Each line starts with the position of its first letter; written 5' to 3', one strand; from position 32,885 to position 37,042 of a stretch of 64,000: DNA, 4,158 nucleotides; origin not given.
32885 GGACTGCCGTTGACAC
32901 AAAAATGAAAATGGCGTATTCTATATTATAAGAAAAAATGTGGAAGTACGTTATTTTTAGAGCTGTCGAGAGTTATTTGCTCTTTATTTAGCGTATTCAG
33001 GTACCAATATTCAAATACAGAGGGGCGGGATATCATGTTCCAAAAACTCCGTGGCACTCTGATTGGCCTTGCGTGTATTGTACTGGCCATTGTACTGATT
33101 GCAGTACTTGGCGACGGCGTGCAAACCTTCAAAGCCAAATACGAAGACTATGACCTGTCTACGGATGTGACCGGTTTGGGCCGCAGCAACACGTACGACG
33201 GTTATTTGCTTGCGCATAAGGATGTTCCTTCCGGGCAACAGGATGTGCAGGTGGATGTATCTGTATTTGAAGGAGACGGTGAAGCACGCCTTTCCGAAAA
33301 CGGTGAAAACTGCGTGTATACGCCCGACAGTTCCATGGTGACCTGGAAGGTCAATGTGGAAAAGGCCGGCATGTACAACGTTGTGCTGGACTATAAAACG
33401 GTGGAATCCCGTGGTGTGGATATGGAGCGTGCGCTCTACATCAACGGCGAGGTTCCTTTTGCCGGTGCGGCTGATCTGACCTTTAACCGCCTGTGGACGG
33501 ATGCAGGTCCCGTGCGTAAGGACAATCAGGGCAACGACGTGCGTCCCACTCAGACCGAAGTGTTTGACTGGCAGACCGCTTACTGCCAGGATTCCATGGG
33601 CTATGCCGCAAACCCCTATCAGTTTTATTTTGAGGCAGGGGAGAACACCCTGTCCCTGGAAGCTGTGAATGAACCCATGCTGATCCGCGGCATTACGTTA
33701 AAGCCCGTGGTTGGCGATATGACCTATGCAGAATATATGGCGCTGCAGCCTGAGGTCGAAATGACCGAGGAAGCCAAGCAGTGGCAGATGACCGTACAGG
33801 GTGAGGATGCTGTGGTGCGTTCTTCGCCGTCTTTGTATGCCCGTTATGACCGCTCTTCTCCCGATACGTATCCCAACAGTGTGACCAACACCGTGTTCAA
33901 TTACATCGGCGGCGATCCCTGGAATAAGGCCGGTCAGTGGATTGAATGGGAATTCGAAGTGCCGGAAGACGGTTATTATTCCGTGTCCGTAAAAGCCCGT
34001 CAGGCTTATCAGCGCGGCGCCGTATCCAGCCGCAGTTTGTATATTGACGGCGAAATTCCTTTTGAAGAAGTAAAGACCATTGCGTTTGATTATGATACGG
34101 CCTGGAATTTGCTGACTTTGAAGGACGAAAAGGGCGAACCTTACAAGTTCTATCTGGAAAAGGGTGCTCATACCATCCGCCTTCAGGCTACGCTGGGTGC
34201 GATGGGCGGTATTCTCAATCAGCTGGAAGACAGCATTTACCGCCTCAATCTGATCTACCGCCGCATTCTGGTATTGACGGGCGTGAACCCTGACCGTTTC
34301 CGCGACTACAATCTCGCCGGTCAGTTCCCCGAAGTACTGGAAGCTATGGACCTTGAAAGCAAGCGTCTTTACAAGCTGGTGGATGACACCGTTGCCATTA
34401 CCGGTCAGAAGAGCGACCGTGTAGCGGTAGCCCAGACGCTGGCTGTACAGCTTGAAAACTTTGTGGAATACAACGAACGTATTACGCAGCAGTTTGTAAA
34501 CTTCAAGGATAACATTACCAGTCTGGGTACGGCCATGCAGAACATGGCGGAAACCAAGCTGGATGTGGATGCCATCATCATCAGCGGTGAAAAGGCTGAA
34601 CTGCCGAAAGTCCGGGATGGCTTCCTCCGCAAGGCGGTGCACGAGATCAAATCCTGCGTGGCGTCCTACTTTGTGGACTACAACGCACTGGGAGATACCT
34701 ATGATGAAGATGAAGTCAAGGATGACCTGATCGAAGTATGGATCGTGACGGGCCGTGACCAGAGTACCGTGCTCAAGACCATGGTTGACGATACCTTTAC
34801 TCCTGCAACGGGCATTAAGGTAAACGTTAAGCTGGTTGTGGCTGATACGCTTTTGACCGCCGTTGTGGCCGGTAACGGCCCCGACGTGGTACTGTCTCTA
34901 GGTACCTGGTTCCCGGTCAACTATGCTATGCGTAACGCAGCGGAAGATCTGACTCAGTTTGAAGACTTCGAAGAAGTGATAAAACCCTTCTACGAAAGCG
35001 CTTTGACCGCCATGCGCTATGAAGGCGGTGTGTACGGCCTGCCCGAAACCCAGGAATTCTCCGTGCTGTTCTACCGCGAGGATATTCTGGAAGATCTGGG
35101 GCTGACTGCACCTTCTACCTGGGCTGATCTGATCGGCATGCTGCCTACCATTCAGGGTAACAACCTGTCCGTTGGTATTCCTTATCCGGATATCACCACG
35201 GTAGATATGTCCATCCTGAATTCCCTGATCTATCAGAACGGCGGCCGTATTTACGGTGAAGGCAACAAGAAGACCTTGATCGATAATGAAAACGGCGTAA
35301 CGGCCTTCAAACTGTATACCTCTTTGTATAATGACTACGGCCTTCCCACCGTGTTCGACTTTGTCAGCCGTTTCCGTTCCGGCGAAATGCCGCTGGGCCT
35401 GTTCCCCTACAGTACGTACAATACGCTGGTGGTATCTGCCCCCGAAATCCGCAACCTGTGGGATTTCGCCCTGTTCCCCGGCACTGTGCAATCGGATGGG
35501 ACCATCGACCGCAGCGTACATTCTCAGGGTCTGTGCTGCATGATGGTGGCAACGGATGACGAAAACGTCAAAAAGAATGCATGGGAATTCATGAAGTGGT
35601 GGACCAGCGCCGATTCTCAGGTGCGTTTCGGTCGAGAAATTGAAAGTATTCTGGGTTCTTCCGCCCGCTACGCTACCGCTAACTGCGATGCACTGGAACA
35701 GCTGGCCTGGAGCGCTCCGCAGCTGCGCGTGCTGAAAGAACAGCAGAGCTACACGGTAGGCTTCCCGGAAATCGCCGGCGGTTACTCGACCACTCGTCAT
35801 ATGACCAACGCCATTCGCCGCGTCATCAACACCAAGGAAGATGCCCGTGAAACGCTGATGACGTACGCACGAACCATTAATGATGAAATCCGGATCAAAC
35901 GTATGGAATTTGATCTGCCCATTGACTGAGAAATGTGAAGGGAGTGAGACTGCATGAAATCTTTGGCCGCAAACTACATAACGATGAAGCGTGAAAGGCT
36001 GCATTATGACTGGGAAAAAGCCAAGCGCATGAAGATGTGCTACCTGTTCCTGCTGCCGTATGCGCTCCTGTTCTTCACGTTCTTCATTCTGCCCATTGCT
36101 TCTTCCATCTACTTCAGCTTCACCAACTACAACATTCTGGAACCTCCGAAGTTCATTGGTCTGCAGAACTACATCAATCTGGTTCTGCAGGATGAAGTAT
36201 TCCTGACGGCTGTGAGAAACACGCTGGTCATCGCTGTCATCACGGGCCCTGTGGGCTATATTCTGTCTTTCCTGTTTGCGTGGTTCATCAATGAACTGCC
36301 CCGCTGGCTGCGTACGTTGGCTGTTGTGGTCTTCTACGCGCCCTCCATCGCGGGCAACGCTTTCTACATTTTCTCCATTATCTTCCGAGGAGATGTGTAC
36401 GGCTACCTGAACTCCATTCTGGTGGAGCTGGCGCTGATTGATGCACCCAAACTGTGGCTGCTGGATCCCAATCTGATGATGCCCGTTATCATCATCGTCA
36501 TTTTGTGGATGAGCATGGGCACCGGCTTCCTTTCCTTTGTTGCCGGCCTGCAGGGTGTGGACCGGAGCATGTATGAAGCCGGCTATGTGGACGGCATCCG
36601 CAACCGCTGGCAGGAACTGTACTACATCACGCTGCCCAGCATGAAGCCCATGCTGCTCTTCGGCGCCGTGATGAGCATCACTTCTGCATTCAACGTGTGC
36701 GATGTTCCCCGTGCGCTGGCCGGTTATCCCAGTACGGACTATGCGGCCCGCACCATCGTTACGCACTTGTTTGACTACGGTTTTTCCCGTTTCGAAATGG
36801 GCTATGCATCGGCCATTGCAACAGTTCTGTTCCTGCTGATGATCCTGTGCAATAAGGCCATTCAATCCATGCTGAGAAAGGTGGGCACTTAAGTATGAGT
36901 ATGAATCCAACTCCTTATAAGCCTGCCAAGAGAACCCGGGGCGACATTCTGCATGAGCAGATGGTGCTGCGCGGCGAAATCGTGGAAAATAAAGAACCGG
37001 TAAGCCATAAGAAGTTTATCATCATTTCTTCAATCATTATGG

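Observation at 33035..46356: A 13.3-kb, ten-gene operon combining two ABC importers with four surface-anchored proteins of unknown activity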

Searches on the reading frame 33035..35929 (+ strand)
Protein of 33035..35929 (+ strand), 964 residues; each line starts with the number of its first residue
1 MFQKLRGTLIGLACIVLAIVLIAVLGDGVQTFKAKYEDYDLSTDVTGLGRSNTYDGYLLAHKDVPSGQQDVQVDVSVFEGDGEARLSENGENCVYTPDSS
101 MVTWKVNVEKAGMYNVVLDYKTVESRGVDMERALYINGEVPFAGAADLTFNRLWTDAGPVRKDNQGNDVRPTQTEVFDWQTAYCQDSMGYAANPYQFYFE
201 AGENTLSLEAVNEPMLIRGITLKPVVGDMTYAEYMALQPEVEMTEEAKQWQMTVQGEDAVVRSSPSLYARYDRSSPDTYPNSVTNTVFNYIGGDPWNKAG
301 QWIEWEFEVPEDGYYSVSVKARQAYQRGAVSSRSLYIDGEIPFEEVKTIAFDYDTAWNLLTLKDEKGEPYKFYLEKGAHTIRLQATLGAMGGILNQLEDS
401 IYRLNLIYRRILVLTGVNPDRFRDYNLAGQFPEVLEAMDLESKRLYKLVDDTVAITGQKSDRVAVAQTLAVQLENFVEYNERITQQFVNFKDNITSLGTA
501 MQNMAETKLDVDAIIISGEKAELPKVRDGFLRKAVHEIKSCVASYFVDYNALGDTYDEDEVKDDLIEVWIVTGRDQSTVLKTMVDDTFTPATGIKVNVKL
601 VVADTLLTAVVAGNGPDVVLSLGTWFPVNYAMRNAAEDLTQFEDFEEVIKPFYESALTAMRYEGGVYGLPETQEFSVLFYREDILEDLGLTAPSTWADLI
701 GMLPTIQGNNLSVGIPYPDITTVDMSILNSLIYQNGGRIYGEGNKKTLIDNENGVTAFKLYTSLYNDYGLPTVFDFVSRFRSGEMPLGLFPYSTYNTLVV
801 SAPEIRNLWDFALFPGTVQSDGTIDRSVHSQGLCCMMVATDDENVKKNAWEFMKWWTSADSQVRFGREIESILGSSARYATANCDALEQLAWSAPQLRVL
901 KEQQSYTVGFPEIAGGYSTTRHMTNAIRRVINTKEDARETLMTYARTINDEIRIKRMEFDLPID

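Call 3: search_protein_families(library=pfam, proteins=[window:33035-35929:+], max_evalue=0.01)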
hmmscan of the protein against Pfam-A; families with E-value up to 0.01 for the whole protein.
window:33035-35929:+ (964 aa): 4 families
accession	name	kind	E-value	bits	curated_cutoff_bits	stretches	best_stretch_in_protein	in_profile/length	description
PF01547.30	SBP_bac_1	-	2.2e-23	84.2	26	1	580-862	10-306/307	Bacterial extracellular solute-binding protein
PF13416.11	SBP_bac_8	-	1.6e-21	77.8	27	1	586-865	4-252/279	Bacterial extracellular solute-binding protein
PF16990.11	CBM_35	-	0.00032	21.5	28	0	95-123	31-59/121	Carbohydrate binding module (family 35)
PF25275.1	Golvesin_C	-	0.00055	20.4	31.6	0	98-126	39-67/132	Golvesin C-terminal domain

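Call 7: search_protein_families(library=ncbifam, proteins=[window:33035-35929:+], max_evalue=0.001)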
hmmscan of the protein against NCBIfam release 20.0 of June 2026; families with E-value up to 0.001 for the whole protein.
window:33035-35929:+ (964 aa): 2 families
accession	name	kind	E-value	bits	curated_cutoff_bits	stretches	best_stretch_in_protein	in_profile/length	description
NF007011.0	PRK09474.1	equivalog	8.5e-07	28.1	291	1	560-702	27-161/396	maltose/maltodextrin ABC transporter substrate-binding protein MalE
NF053763.1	ABCarbgalBndGanS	equivalog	3.8e-05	22.6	700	1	611-690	87-162/420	galactooligosaccharide ABC transporter substrate-binding protein GanS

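Call 16: search_solved_structures(query=window:33035-35929:+, max_evalue=0.1)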
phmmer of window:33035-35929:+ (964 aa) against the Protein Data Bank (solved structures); distinct sequences matched with E-value up to 0.1: 69 (the best 60 are shown).
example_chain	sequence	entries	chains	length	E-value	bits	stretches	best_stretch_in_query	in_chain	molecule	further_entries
5ysb_A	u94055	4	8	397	3.6e-16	61.6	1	564-871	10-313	Lin1841 protein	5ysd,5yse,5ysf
5ci5_A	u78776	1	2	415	2e-11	45.9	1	583-864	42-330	Extracellular solute-binding protein family 1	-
4r9f_A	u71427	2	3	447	3.8e-09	38.3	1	606-702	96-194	MBP1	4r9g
5f7v_A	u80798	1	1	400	3e-08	35.3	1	580-856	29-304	Lmo0181 protein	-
3uor_A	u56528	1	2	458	1.6e-07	32.9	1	569-706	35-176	ABC transporter sugar binding protein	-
6dtu_A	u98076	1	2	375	4.8e-07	31.4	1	579-701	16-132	maltose-binding protein MalE1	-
2gha_A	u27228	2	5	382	5e-07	31.3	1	579-701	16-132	maltose ABC transporter, periplasmic maltose-binding protein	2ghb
1elj_A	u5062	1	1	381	1.3e-06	30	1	566-864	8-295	MALTODEXTRIN-BINDING PROTEIN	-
6dts_A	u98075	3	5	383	2.3e-06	29.1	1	579-694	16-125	maltose-binding protein MalE2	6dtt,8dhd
2fnc_A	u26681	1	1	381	2.4e-06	29.1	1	579-694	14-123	maltose ABC transporter, periplasmic maltose-binding protein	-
7x0i_A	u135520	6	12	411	2.9e-06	28.8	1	600-867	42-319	CbpB | CpbB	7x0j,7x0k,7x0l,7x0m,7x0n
8art_A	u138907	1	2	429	3.4e-06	28.5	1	596-771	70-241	Putative secreted maltose-binding protein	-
6dtq_A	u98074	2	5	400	5.9e-06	27.8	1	605-764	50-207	maltose-binding protein MalE3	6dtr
3jzj_A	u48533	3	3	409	7.2e-06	27.5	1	654-767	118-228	Acarbose/maltose binding protein GacH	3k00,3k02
3k01_A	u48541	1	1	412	7.3e-06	27.4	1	654-767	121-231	Acarbose/maltose binding protein GacH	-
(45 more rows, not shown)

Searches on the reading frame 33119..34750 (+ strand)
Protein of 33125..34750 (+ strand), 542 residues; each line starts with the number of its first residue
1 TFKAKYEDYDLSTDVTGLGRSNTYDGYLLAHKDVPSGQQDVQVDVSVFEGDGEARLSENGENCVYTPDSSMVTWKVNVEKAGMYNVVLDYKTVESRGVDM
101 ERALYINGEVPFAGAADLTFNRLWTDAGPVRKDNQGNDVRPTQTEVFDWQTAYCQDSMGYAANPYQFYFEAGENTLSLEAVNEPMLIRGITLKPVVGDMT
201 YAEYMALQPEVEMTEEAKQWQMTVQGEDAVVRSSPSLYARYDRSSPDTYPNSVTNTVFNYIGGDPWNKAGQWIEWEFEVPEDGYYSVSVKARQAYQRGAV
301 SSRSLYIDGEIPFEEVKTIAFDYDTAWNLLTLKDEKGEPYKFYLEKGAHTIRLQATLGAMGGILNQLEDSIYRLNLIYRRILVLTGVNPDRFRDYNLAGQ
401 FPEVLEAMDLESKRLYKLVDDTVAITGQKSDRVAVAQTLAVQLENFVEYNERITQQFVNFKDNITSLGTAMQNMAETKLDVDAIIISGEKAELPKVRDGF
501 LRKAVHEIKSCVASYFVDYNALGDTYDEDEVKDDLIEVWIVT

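Call 30: search_protein_families(library=pfam, proteins=[window:33125-34750:+], max_evalue=10)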
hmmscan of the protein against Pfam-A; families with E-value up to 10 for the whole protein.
window:33125-34750:+ (542 aa): 3 families
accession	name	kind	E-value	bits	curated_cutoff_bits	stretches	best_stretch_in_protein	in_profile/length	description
PF25275.1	Golvesin_C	-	3.5e-05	24.3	31.6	2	68-96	39-67/132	Golvesin C-terminal domain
PF16990.11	CBM_35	-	6.2e-05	23.7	28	1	65-94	31-60/121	Carbohydrate binding module (family 35)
PF18573.7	BclA_C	-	0.14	12.4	38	0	276-309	39-70/128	BclA C-terminal domain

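Call 55: find_homologous_proteins(query=window:33119-34720:+, max_evalue=0.00001)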
Query window:33119-34720:+ (534 aa): 406 proteins with E <= 0.00001 among 8000 candidates; the best 120 are listed.
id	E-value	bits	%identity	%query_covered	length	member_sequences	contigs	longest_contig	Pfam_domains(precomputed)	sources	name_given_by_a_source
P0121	1.5e-283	959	78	99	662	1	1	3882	-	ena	-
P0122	8.7e-276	934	76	99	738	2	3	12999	PF13416.12,PF01547.31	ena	-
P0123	2.2e-264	896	73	99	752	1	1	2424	PF13416.12,PF01547.31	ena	-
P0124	4.8e-254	862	71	99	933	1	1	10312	PF13416.12,PF16990.12,PF01547.31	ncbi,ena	-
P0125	3.6e-253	859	71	99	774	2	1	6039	PF13416.12,PF01547.31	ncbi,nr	ncbi:MAG: extracellular solute-binding protein, partial [Clostridia bacterium]|nr:extracellular solu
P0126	7.5e-252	855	70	99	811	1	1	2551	PF13416.12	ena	-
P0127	4.8e-251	852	70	99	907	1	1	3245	PF13416.12,PF16990.12,PF01547.31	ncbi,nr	ncbi:MAG: extracellular solute-binding protein, partial [Clostridia bacterium]|nr:extracellular solu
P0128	3.3e-248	843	72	95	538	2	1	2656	-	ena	-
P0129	9.4e-246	835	81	84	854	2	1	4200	PF13416.12,PF01547.31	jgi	-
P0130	2.9e-241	820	73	91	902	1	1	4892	PF13416.12,PF01547.31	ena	-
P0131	4.5e-237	806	66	99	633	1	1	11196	-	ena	-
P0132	5.2e-236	803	65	99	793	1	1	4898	PF13416.12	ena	-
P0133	1.4e-230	785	66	96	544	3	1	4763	-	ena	-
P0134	1.4e-227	775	78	79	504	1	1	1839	-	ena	-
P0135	3.8e-227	773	61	99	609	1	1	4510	-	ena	-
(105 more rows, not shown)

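Call 63: predict_structure(alignment_id=A4)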
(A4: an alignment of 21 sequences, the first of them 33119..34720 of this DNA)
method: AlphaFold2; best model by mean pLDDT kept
length: 534 residues; sequences in the alignment: 21
mean_pLDDT: 84.5   pTM: 0.81
mean pLDDT of the five models: 84.5, 84.5, 84.0, 83.2, 81.3
residues with pLDDT >= 90: 228; 70-90: 240; 50-70: 49; < 50: 17
segments of 3 or more residues with pLDDT < 50: 262-264, 521-534
pLDDT, mean of each block of 10 residues (from residue 1): 83 79 81 90 93 92 92 96 95 90 95 92 89 73 84 89 87 97 95 90 93 90 88 83 72 66 60 91 96 76 87 90 83 91 96 92 87 89 80 77 87 93 84 80 89 69 86 82 90 78 77 67 44 38
secondary structure, 60 per line:
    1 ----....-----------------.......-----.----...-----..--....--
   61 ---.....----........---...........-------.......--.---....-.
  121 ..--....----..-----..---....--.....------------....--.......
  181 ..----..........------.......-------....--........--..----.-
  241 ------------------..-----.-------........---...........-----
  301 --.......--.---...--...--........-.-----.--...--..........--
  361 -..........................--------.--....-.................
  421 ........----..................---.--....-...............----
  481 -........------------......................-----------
elements in order: H5-8 H26-32 E43-45 E55-58 E64-68 E73-80 E84-94 E102-108 H115-118 E120-122 E125-128 E145-148 E151-155 E168-171 E174-182 E187-196 H203-209 H217-220 E223-227 E274-281 E285-295 E303-309 E321-323 E326-333 E344-346 E349-358 H362-387 H399-402 H404-428 H433-450 H457-460 H462-476 E482-489 H502-523

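Call 66: fold_search(model_id=the predicted structure, library=pdb)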
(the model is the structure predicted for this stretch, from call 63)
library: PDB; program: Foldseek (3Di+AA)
matches with E <= 10: 1310; with E <= 0.001: 109
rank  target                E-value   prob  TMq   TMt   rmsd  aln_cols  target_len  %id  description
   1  5x7o_A                1.8e-08  1.00  0.18  0.08  16.6       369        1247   13  Crystal structure of Paenibacillus sp. 598K alpha-1,6-glucosyltransferase (released 2017-07-26)
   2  8a1a_A                7.7e-07  0.99  0.18  0.09  21.4       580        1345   10  Structure of a leucinostatin derivative determined by host lattice display : L1F11V1 construct (released 2022-12-07)
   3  6qep                  1.0e-06  1.00  0.19  0.09  19.7       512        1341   10  EngBF DARPin Fusion 4b H14 (released 2019-11-06)
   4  9qxq                  1.1e-06  0.98  0.15  0.08  28.4       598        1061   10  native structure of full-length pesticidal protein Cry1Ca18 at pH9, from crystals formed in vivo (released 2026-02-11)
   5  4qaw_E                1.3e-06  1.00  0.17  0.17  20.6       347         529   12  Structure of modular Xyn30D from Paenibacillus barcinonensis (released 2014-10-08)
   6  8w7n                  1.6e-06  0.99  0.17  0.10  27.7       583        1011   10  Crystal structure of the in-cell Cry1Aa purified from Bacillus thuringiensis (released 2024-03-06)
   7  9h99                  1.7e-06  0.99  0.17  0.09  27.2       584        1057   10  Native structure of the full-length pesticidal protein Cry1Ca18 at pH7, from crystals formed in vivo (released 2025-11-12)
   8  6f2p                  1.7e-06  1.00  0.17  0.09  17.4       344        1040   11  Structure of Paenibacillus xanthan lyase to 2.6 A resolution (released 2018-12-05)
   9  9h6f_A                1.8e-06  1.00  0.18  0.11  23.0       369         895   14  Bacteroides ovatus GH98 endoxylanase in complex with arabino-xylooligosaccharide (released 2025-11-05)
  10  4xup_A                2.4e-06  0.99  0.14  0.22  22.8       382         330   10  Structure of the N-terminal CBM22-1-CBM22-2 tandem domain from Paenibacillus barcinonensis Xyn10C (released 2015-06-03)
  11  4xup_D                2.6e-06  1.00  0.16  0.25  21.9       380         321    9  Structure of the N-terminal CBM22-1-CBM22-2 tandem domain from Paenibacillus barcinonensis Xyn10C (released 2015-06-03)
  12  3wnk                  3.2e-06  1.00  0.17  0.13  19.8       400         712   10  Crystal Structure of Bacillus circulans T-3040 cycloisomaltooligosaccharide glucanotransferase (released 2014-02-05)
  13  9h6g_A                3.5e-06  1.00  0.16  0.10  23.4       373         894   13  Inactive Bacteroides ovatus GH98 endoxylanase E361A in complex with arabino-xylooligosaccharide (released 2025-11-05)
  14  5x7g                  3.7e-06  0.99  0.16  0.12  19.6       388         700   11  Crystal Structure of Paenibacillus sp. 598K cycloisomaltooligosaccharide glucanotransferase (released 2017-04-26)
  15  3wnp_A                4.2e-06  1.00  0.18  0.14  19.1       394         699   12  D308A, F268V, D469Y, A513V, and Y515S quintuple mutant of Bacillus circulans T-3040 cycloisomaltooligosaccharide gluca (released 2014-02-05)
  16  2vzp_B                4.9e-06  1.00  0.19  0.73   7.5       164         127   18  Atomic Resolution Structure of the C-terminal CBM35 from Amycolatopsis orientalis exo-chitosanase CsxA (released 2009-01-13)
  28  2vzp_A                1.3e-05  1.00  0.17  0.63   8.7       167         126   19  Atomic Resolution Structure of the C-terminal CBM35 from Amycolatopsis orientalis exo-chitosanase CsxA (released 2009-01-13)
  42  2cdp_B                4.1e-05  1.00  0.17  0.62  15.3       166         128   14  Structure of a CBM6 in complex with neoagarohexaose (released 2006-02-08)
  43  2w1w_A                4.3e-05  1.00  0.19  0.68   4.8       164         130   12  Native structure of a family 35 carbohydrate binding module from Clostridium thermocellum (released 2009-01-20)
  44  5fui                  4.8e-05  1.00  0.17  0.64  10.1       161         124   14  Crystal structure of the C-terminal CBM6 of LamC a marine laminarianse from Zobellia galactanivorans (released 2016-03-02)
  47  2w1w_B                5.4e-05  1.00  0.19  0.67   9.8       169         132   11  Native structure of a family 35 carbohydrate binding module from Clostridium thermocellum (released 2009-01-20)
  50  2cdp_D                5.7e-05  1.00  0.16  0.57  15.1       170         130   14  Structure of a CBM6 in complex with neoagarohexaose (released 2006-02-08)
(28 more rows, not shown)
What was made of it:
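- On CBM35 / CBM6: Foldseek probability 1.0 to CBM35 (2vzp, 2w1w) and CBM6 (2cdp, 5fui), TM 0.6-0.73 on the target (call 66).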

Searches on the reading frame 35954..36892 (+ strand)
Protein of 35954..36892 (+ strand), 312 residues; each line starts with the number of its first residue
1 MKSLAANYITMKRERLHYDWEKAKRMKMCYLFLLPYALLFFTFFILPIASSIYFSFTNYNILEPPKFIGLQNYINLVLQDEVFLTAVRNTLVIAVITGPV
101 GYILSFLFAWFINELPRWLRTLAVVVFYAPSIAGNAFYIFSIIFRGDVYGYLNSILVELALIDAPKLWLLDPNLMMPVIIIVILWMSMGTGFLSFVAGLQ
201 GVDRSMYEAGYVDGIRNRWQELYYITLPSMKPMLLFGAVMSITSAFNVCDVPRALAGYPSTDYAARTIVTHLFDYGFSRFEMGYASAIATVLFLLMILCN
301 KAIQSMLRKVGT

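Call 3: search_protein_families(library=pfam, proteins=[window:35954-36892:+], max_evalue=0.01)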
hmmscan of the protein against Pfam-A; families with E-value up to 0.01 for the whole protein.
window:35954-36892:+ (312 aa): 2 families
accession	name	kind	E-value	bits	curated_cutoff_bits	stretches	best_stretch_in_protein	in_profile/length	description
PF00528.27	BPD_transp_1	-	6.9e-13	49.2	26.4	1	102-307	2-178/184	Binding-protein-dependent transport system inner membrane component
PF03842.18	Silic_transp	-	0.0084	14.9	26.8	0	170-209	39-78/513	Silicon transporter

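Call 7: search_protein_families(library=ncbifam, proteins=[window:35954-36892:+], max_evalue=0.001)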
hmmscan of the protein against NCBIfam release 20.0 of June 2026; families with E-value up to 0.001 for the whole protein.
window:35954-36892:+ (312 aa): 7 families
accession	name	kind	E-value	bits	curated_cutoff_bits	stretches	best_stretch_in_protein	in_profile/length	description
NF040931.1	ABC_arch_GlcT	equivalog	5.2e-18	65.7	360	1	37-297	5-261/278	glucose ABC transporter permease GlcT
NF007852.0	PRK10561.1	equivalog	4.9e-16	59.4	335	1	26-298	11-279/295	sn-glycerol-3-phosphate ABC transporter permease UgpA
TIGR03262.1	PhnU2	equivalog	1.4e-10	40.5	593.25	1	36-305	10-254/546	putative 2-aminoethylphosphonate ABC transporter permease subunit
NF007044.0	PRK09497.1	equivalog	6.2e-10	39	348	1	67-300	47-271/285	spermidine/putrescine ABC transporter permease PotB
NF007963.0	PRK10683.1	equivalog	5.1e-08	32.7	489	1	27-298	39-300/317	putrescine ABC transporter permease PotH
NF008232.0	PRK10999.1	equivalog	2e-05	23.5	392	1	69-296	266-504/520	maltose ABC transporter permease MalF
TIGR00969.1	3a0106s02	subfamily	0.00033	20.2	240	0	199-296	166-259/272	sulfate ABC transporter permease subunit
